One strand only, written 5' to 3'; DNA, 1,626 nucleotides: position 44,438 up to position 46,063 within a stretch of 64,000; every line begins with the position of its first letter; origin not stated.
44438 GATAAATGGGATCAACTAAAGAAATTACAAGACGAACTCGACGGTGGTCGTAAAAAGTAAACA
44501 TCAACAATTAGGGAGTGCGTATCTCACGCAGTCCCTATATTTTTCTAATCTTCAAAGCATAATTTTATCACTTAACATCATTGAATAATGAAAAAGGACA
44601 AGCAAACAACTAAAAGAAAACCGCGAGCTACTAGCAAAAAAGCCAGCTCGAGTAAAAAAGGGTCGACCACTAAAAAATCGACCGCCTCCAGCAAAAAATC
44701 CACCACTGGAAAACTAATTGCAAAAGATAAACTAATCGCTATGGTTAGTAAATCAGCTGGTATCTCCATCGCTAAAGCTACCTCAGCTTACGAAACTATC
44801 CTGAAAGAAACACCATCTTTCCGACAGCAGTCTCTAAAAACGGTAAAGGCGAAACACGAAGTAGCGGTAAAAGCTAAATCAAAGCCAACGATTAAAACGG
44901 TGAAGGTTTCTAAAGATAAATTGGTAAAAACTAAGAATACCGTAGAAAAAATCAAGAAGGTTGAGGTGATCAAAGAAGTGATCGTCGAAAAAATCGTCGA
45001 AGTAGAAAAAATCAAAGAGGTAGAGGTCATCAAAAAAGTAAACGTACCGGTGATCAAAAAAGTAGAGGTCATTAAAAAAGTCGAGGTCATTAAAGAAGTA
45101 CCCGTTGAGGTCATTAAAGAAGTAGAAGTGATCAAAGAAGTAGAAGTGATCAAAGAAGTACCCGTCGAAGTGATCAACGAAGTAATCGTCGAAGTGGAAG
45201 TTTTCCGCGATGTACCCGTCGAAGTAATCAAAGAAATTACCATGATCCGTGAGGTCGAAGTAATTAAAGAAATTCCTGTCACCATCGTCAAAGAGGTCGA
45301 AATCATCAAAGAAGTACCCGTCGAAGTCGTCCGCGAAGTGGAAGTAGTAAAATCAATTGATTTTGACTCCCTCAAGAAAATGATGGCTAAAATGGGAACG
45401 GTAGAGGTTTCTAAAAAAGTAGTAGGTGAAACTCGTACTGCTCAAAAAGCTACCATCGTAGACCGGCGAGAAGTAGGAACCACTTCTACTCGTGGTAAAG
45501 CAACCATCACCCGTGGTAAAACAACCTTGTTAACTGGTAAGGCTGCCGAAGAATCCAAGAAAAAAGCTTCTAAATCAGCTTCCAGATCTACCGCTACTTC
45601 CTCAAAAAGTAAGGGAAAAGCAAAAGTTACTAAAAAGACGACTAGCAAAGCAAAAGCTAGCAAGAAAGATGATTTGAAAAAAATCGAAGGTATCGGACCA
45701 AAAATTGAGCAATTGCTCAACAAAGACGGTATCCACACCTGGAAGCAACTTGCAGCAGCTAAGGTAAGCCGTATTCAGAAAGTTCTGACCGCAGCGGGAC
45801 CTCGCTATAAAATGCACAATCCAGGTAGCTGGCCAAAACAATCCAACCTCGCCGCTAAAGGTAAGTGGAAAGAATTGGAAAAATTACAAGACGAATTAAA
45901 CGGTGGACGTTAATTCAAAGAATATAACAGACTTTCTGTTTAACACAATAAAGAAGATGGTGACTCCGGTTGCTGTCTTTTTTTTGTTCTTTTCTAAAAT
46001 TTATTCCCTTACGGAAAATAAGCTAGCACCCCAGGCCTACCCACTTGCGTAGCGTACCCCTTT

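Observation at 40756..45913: Three-gene locus: a triple-OmpA membrane anchor followed by two paralogous PEVK-like repeat proteins with H1-like tails and an HhH-like C-terminal domain. Candidate envelope-to-nucleoid tether.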

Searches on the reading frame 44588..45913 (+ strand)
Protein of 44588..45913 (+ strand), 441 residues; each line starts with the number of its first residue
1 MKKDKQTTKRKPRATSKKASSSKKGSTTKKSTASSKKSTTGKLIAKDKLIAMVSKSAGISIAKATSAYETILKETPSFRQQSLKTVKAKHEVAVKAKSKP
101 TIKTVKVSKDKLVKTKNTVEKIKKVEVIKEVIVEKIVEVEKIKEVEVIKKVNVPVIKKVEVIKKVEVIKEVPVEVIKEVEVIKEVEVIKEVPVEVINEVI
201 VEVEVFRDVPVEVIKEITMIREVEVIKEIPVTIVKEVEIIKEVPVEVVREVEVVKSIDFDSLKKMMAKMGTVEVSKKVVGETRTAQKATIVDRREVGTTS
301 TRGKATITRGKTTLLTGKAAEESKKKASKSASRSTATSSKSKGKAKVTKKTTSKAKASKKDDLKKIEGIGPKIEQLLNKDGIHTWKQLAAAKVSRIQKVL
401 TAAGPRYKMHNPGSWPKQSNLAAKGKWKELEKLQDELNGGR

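Call 3: search_protein_families(library=pfam, proteins=[window:44588-45913:+], max_evalue=0.1)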
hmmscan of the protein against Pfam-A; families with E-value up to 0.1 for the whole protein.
window:44588-45913:+ (441 aa): 2 families
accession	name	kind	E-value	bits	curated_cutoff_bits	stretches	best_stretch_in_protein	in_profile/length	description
PF14520.12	HHH_5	-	6.3e-06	27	27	1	361-399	2-40/57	Helix-hairpin-helix domain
PF04994.19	TfoX_C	-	0.011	16.2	23.1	1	360-390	2-32/81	TfoX C-terminal domain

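Call 4: search_protein_families(library=ncbifam, proteins=[window:44588-45913:+], max_evalue=0.1)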
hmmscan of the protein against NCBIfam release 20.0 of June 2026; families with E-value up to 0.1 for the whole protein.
window:44588-45913:+ (441 aa): 6 families
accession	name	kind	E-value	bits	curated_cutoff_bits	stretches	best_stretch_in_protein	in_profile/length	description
NF009040.0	PRK12373.1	equivalog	6.4e-12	45.9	514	1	254-430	220-391/400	NADH-quinone oxidoreductase subunit E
NF008916.0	PRK12278.1-4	equivalog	3.7e-09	36.7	193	1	296-399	98-198/223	50S ribosomal protein L21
NF008915.0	PRK12278.1-1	equivalog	6e-08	32.9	281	1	274-397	82-189/216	50S ribosomal protein L21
NF008966.0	PRK12311.1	equivalog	8.6e-06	25.1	526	1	347-402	255-310/334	30S ribosomal protein S2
NF045508.1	PhasinPhaH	equivalog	9.4e-05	22.7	250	1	289-394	100-204/234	phasin PhaH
TIGR03491.1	TIGR03491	subfamily_domain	0.00022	20.3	97.45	1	354-398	205-249/462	TM0106 family RecB-like putative nuclease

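Call 9: find_homologous_proteins(query=window:44588-45913:+)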
Query window:44588-45913:+ (441 aa): 529 proteins with E <= 0.001 among 8000 candidates; the best 120 are listed.
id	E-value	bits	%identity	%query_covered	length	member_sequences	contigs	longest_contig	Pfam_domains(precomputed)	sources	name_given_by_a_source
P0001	1.7e-163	562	60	27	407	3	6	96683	PF14520.13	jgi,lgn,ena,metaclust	metaclust:\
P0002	7.6e-142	491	55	22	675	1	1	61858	PF14520.13,PF03118.22,PF21999.3,PF04994.20,PF11731.15,PF14229.13,PF10888.15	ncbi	-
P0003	2.6e-91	325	51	25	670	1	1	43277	PF10391.16,PF14520.13,PF11798.15,PF14716.14,PF21999.3,PF04994.20,PF11731.15,PF14229.13,PF00633.30,PF00416.28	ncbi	-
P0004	5.1e-89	317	55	59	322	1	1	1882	-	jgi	-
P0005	1.1e-87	313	62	18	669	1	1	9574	PF10391.16,PF14520.13,PF11798.15,PF14716.14,PF21999.3,PF04994.20,PF11731.15,PF14229.13,PF00633.30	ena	-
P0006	1.1e-85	306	50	48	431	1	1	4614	PF07382.17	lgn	-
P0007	1.2e-85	306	59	18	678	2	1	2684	PF10391.16,PF14520.13,PF11798.15,PF14716.14,PF21999.3,PF04994.20,PF11731.15,PF02961.23,PF14229.13,PF00633.30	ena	-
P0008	4.4e-85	304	57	46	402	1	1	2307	-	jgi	-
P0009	6.5e-85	304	47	90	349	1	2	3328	PF14520.13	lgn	-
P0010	1.1e-84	303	50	90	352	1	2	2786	-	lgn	-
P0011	4.3e-84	301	50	91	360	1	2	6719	PF14520.13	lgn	-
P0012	1.5e-83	299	50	49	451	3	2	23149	-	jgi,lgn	-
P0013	1.0e-82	296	50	91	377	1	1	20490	PF14520.13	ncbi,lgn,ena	-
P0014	8.3e-82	293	53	51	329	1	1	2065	-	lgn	-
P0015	1.7e-81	292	49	90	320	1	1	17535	-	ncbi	ncbi:MAG: hypothetical protein AB8F74_16230 [Saprospiraceae bacterium]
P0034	1.9e-72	263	52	53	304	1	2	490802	-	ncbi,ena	-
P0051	1.3e-62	230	53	23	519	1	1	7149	PF14520.13,PF04994.20,PF11731.15,PF14229.13,PF00633.30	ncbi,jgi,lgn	ncbi:MAG: putative flap endonuclease-1-like 5' DNA nuclease [Cocleimonas sp.]|jgi:predicted flap end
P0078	5.3e-52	195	44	48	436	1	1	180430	-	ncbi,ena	-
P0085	2.8e-50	190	47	73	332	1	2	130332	-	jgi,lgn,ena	-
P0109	6.2e-40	156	64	18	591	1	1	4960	PF14520.13,PF14229.13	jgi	jgi:predicted flap endonuclease-1-like 5' DNA nuclease/septal ring factor EnvC (AmiA/AmiB activator)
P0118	7.6e-35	139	51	21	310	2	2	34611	-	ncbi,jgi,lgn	ncbi:MAG: putative flap endonuclease-1-like 5' DNA nuclease [Maribacter sp.]|jgi:predicted flap endo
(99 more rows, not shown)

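Call 12: find_encoding_contigs(protein=P0001, flank=8000, max_places=3)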
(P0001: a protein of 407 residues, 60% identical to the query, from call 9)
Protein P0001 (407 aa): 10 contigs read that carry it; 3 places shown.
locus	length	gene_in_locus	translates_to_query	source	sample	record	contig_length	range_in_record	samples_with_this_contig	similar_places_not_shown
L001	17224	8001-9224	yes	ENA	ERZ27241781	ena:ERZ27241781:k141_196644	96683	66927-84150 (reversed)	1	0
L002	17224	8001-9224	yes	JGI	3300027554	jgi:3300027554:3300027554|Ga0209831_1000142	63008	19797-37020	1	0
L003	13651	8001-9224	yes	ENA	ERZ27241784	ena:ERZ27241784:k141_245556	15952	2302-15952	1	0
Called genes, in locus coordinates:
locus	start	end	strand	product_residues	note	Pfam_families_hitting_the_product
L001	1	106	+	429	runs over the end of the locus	PF00483:NTP_transferase, PF12804:NTP_transf_3 (weak), PF24894:Hexapep_GlmU, PF25084:LbH_EIF2B (faint), PF25247:LbH_GLGC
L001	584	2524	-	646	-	PF13569:DUF4132, PF24879:DUF7737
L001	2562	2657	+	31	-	-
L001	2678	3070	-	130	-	-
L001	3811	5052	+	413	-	PF00691:OmpA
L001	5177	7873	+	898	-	-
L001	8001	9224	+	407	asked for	PF14520:HHH_5 (faint)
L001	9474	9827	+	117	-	PF08818:DUF1801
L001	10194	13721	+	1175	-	PF02811:PHP, PF07733:DNA_pol3_alpha, PF17657:DNA_pol3_finger, PF14579:HHH_6, PF01336:tRNA_anti-codon (weak)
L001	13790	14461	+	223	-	-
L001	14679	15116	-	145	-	PF00903:Glyoxalase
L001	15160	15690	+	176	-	-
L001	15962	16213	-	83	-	-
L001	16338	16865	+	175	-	PF00578:AhpC-TSA, PF08534:Redoxin, PF00085:Thioredoxin (weak), PF13905:Thioredoxin_8 (weak)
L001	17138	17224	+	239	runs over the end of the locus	PF00578:AhpC-TSA, PF08534:Redoxin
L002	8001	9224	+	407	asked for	PF14520:HHH_5 (faint)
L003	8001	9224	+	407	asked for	PF14520:HHH_5 (faint)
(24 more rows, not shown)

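Call 13: find_encoding_contigs(protein=P0034, flank=8000, max_places=2)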
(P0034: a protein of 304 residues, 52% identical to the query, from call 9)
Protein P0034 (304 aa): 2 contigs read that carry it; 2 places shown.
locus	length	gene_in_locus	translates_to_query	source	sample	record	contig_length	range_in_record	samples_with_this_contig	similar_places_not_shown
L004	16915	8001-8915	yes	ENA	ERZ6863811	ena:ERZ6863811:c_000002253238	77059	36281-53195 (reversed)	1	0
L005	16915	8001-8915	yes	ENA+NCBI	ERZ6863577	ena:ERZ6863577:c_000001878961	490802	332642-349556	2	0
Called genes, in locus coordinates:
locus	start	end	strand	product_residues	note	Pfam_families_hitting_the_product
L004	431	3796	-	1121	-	PF02310:B12-binding, PF03308:MeaB, PF02492:cobW (weak), PF01642:MM_CoA_mutase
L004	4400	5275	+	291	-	PF00691:OmpA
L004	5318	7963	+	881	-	-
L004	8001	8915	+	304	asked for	-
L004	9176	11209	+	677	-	PF18962:Por_Secre_tail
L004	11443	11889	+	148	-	-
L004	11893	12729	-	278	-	PF00165:HTH_AraC (faint), PF12833:HTH_18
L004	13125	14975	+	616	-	PF08811:DUF1800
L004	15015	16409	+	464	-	PF07394:DUF1501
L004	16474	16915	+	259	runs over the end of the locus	PF00754:F5_F8_type_C (weak), PF18962:Por_Secre_tail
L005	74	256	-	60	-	-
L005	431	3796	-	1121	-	PF02310:B12-binding, PF03308:MeaB, PF02492:cobW (weak), PF01642:MM_CoA_mutase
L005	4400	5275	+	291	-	PF00691:OmpA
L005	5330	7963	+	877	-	-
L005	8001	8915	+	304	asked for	-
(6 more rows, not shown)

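Call 14: find_encoding_contigs(protein=P0118, flank=7000, max_places=2)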
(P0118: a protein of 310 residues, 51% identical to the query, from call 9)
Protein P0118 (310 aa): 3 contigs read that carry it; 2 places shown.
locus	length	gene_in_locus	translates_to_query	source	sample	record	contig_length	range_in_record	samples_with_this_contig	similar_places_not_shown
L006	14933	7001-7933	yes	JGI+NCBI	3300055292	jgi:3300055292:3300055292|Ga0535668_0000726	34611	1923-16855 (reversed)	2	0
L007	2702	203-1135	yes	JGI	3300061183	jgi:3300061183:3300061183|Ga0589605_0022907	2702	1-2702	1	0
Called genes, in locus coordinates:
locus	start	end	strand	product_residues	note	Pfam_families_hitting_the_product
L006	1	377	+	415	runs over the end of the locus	PF00077:RVP (faint), PF13650:Asp_protease_2 (weak), PF13975:gag-asp_proteas (faint), PF17820:PDZ_6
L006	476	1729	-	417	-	PF05343:Peptidase_M42 (faint), PF01546:Peptidase_M20, PF07687:M20_dimer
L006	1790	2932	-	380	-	-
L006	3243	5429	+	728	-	PF03412:Peptidase_C39, PF00664:ABC_membrane, PF00005:ABC_tran, PF02463:SMC_N (faint)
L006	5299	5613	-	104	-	-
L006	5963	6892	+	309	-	PF00691:OmpA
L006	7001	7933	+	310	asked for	-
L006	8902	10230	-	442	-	PF00270:DEAD, PF04851:ResIII (weak), PF00271:Helicase_C, PF03880:DbpA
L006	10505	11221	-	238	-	PF10988:DUF2807, PF13349:DUF4097 (weak)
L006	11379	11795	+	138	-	-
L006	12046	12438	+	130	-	-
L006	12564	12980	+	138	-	-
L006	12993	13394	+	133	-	-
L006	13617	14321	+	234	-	PF20582:UPF0758_N, PF04002:RadC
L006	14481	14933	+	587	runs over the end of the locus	PF00664:ABC_membrane, PF00005:ABC_tran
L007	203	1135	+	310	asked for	-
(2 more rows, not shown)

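Call 15: find_encoding_contigs(protein=P0078, flank=7000, max_places=1)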
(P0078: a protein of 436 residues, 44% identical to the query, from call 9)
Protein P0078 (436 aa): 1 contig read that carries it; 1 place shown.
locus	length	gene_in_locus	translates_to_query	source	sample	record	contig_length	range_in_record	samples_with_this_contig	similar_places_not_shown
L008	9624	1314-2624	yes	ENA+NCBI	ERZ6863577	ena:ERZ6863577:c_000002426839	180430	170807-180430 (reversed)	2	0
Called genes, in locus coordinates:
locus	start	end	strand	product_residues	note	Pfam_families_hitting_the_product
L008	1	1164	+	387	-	?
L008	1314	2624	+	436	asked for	-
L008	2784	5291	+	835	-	PF13491:FtsK_4TM, PF17854:FtsK_alpha, PF01580:FtsK_SpoIIIE, PF09397:FtsK_gamma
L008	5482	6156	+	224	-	PF03548:LolA, PF17131:TP_0789-like (faint)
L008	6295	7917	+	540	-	PF03321:GH3, PF23571:GH3_M, PF23572:GH3_C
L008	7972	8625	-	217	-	-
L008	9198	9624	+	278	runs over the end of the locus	PF02634:FdhD-NarQ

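Call 16: find_encoding_contigs(protein=P0002, flank=7000, max_places=1)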
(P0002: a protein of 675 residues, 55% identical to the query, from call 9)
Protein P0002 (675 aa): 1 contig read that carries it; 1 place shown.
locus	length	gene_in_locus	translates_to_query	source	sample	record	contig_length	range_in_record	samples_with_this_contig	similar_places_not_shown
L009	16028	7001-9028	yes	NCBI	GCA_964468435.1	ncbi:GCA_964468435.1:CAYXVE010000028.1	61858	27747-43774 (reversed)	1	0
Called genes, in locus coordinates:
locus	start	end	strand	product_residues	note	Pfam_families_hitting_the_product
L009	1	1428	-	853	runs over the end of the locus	PF02838:Glyco_hydro_20b, PF00728:Glyco_hydro_20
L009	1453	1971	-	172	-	PF01261:AP_endonuc_2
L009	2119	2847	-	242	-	PF00535:Glycos_transf_2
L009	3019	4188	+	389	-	PF02670:DXP_reductoisom, PF08436:DXP_redisom_C, PF13288:DXPR_C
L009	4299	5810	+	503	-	PF17820:PDZ_6 (faint), PF02163:Peptidase_M50, PF13180:PDZ_2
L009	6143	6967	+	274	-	PF00691:OmpA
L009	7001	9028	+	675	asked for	PF03118:RNA_pol_A_CTD (faint), PF04994:TfoX_C (faint), PF11731:Cdd1 (faint), PF10888:DUF2742 (faint), PF14229:DUF4332 (faint), PF21999:IMS_HHH_1 (faint), PF14520:HHH_5 (weak)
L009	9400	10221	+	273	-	PF01145:Band_7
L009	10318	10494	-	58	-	-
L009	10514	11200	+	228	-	PF00092:VWA, PF13519:VWA_2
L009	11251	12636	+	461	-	PF08811:DUF1800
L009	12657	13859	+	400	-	PF07394:DUF1501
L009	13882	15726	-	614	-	PF03717:PBP_dimer, PF00905:Transpeptidase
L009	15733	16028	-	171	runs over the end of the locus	-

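Call 17: find_encoding_contigs(protein=P0085, flank=7000, max_places=1)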
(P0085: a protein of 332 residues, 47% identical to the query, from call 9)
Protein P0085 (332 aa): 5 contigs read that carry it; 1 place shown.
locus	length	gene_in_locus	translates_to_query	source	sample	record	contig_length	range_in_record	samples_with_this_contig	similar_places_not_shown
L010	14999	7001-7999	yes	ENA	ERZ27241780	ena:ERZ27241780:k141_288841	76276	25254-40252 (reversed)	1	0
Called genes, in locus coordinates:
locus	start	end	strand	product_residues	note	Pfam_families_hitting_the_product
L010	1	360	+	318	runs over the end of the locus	PF00561:Abhydrolase_1, PF12146:Hydrolase_4 (weak)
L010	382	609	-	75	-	PF07311:Dodecin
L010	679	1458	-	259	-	PF04892:VanZ-LLP1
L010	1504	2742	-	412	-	PF00266:Aminotran_5, PF01053:Cys_Met_Meta_PP, PF00155:Aminotran_1_2 (weak)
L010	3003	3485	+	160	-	PF00691:OmpA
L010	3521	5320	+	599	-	-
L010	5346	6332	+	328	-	PF01483:P_proprotein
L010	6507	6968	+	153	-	-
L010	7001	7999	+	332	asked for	-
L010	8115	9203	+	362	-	PF08443:RimK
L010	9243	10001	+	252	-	PF00106:adh_short, PF01370:Epimerase, PF02719:Polysacc_synt_2 (weak), PF08659:KR, PF13561:adh_short_C2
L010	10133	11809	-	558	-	PF00005:ABC_tran, PF02463:SMC_N (faint), PF13304:AAA_21 (weak), PF12848:ABC_tran_Xtn, PF00005:ABC_tran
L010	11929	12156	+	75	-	PF09413:DUF2007 (weak)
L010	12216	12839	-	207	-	PF00881:Nitroreductase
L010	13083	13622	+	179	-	PF13899:Thioredoxin_7, PF13098:Thioredoxin_2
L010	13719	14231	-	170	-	PF02525:Flavodoxin_2 (weak), PF03358:FMN_red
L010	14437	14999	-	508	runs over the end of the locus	PF05787:PhoX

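Call 46: search_protein_families(library=pfam, proteins=[L010:6507-6968:+], max_evalue=0.001)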
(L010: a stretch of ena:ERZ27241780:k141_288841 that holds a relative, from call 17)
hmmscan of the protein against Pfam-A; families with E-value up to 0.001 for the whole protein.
L010:6507-6968:+ (153 aa): 1 family
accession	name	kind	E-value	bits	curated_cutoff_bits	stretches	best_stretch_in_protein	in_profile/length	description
PF07382.16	HC2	-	3.4e-09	37.5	40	1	22-151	6-139/194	Histone H1-like nucleoprotein HC2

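Call 56: predict_structure(alignment_id=A3)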
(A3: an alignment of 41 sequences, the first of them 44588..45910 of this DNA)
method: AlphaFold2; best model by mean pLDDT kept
length: 441 residues; sequences in the alignment: 41
mean_pLDDT: 55.8   pTM: 0.31
mean pLDDT of the five models: 55.8, 53.6, 52.5, 52.3, 51.2
residues with pLDDT >= 90: 101; 70-90: 19; 50-70: 31; < 50: 290
segments of 3 or more residues with pLDDT < 50: 1-3, 6-11, 13-40, 86-149, 151-254, 270-284, 287-333, 335-346, 348-355
pLDDT, mean of each block of 10 residues (from residue 1): 46 44 43 43 86 96 95 75 50 42 37 38 38 41 45 45 40 36 34 34 34 35 37 34 37 52 66 45 44 41 40 41 43 45 43 56 95 97 97 97 94 96 96 81 48
secondary structure, 60 per line:
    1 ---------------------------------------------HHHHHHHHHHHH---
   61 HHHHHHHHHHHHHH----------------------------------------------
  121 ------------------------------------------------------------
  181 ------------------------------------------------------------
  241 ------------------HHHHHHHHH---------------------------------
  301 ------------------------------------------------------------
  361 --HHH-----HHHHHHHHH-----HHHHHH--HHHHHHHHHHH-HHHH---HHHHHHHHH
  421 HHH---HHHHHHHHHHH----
elements in order: H46-57 H61-74 H259-267 H371-379 H385-390 H393-403 H405-408 H412-423 H427-437

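Call 60: fold_search(model_id=the predicted structure, library=pdb)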
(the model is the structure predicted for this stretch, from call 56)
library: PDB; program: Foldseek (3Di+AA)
matches with E <= 10: 92; with E <= 0.001: 0
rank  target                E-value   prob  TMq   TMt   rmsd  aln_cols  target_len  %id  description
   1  5a9j_A                9.5e-01  0.96  0.13  0.07   2.6        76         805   14  Crystal structure of the Helicase domain of human DNA polymerase theta, apo-form (released 2015-12-16)
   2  5a9j_C                1.0e+00  0.89  0.10  0.06   3.2        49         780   26  Crystal structure of the Helicase domain of human DNA polymerase theta, apo-form (released 2015-12-16)
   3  5a9j_D                1.3e+00  0.89  0.13  0.08   3.7        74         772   15  Crystal structure of the Helicase domain of human DNA polymerase theta, apo-form (released 2015-12-16)
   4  3fyh                  1.3e+00  0.66  0.09  0.13   5.6        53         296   19  Recombinase in complex with ADP and metatungstate (released 2009-09-01)
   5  5a9j_B                1.4e+00  0.89  0.13  0.08   3.3        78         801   15  Crystal structure of the Helicase domain of human DNA polymerase theta, apo-form (released 2015-12-16)
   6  4mtn                  1.5e+00  0.63  0.12  0.13   8.2        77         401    9  Crystal structure of transcription termination factor NusA from Planctomyces limnophilus DSM 3776 (released 2013-10-02)
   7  5aga                  1.6e+00  0.89  0.10  0.06   1.2        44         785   27  Crystal structure of the Helicase domain of human DNA polymerase theta in complex with AMPPNP (released 2015-02-25)
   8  9ddr_A                2.2e+00  0.63  0.10  0.12   3.2        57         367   26  Ternary substrate complex of DNA polymerase iota with DNA (template A), Ca2+, and dTTP (released 2025-07-09)
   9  4eyh_B                2.3e+00  0.41  0.10  0.11   4.4        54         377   26  Human DNA polymerase iota incorporating dCTP opposite N-(deoxyguanosin-8-yl)-1-aminopyrene lesion (released 2013-01-09)
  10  1ngn                  2.5e+00  0.30  0.11  0.31   3.9        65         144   12  Mismatch repair in methylated DNA. Structure of the mismatch-specific thymine glycosylase domain of methyl-CpG-binding p (released 2003-03-18)
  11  5kt5_A                2.8e+00  0.54  0.10  0.12   3.2        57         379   26  Teranry complex of human DNA polymerase iota R96G inserting dCMPNPP opposite template G in the presence of Mn2+ (released 2016-08-31)
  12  3ntu                  2.8e+00  0.44  0.12  0.16   3.7        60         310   17  RADA RECOMBINASE D302K MUTANT IN COMPLEX with AMP-PNP (released 2011-07-27)
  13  5kt4_A                2.8e+00  0.44  0.10  0.12   3.6        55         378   24  Teranry complex of human DNA polymerase iota R96G inserting dCMPNPP opposite template G in the presence of Mg2+ (released 2016-08-31)
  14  9bh6_A                2.8e+00  0.30  0.12  0.07   7.2        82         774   22  Human DNA polymerase theta helicase domain tetramer in the apo form (released 2024-05-01)
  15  3bqt_A                2.8e+00  0.28  0.12  0.54   8.9        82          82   20  Crystal structure of a protein of unknown function from Listeria monocytogenes, tetragonal form (released 2008-01-08)
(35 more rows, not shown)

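Call 61: search_protein_families(library=padloc, proteins=[window:44588-45913:+], max_evalue=0.01)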
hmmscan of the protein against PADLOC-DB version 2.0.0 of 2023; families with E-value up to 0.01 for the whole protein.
window:44588-45913:+ (441 aa): 0 families

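Call 67: find_encoding_contigs(protein=P0003, flank=5000, max_places=1)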
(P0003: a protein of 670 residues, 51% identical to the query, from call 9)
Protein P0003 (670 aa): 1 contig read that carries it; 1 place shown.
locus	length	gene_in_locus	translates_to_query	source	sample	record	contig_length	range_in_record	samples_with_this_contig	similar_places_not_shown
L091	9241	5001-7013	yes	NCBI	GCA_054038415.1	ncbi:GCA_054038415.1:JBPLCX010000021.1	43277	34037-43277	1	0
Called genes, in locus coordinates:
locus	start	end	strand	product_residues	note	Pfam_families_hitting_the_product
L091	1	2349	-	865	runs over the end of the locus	PF11791:Aconitase_B_N, PF06434:Aconitase_2_N, PF00330:Aconitase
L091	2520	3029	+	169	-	PF04403:PqiA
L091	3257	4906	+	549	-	PF18884:TSP3_bac, PF00691:OmpA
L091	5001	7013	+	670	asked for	PF14229:DUF4332 (faint), PF00416:Ribosomal_S13 (faint), PF04994:TfoX_C (faint), PF10391:DNA_pol_lambd_f (faint), PF11731:Cdd1 (faint), PF21999:IMS_HHH_1 (faint), PF00633:HHH (faint), PF14520:HHH_5 (weak), +2 more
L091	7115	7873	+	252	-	-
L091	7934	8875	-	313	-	PF00126:HTH_1, PF03466:LysR_substrate, PF12849:PBP_like_2 (weak)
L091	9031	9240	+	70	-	?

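Call 68: find_encoding_contigs(protein=P0051, flank=5000, max_places=1)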
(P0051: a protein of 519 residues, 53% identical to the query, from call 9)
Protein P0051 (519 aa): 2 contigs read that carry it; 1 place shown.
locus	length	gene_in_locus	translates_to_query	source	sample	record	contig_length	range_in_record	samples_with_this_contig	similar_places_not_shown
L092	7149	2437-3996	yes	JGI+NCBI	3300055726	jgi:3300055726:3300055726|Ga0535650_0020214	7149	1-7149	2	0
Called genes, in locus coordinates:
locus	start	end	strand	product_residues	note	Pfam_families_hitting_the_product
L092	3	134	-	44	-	?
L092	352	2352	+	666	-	-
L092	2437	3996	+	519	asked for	PF00633:HHH (faint), PF04994:TfoX_C (faint), PF11731:Cdd1 (faint), PF14520:HHH_5 (faint), PF14229:DUF4332 (faint)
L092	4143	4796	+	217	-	-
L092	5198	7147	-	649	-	PF13191:AAA_16 (weak), PF23569:NBD_SMAX1 (weak), PF00004:AAA, PF17871:AAA_lid_9, PF07724:AAA_2, PF00004:AAA, PF07728:AAA_5, PF10431:ClpB_D2-small, +8 more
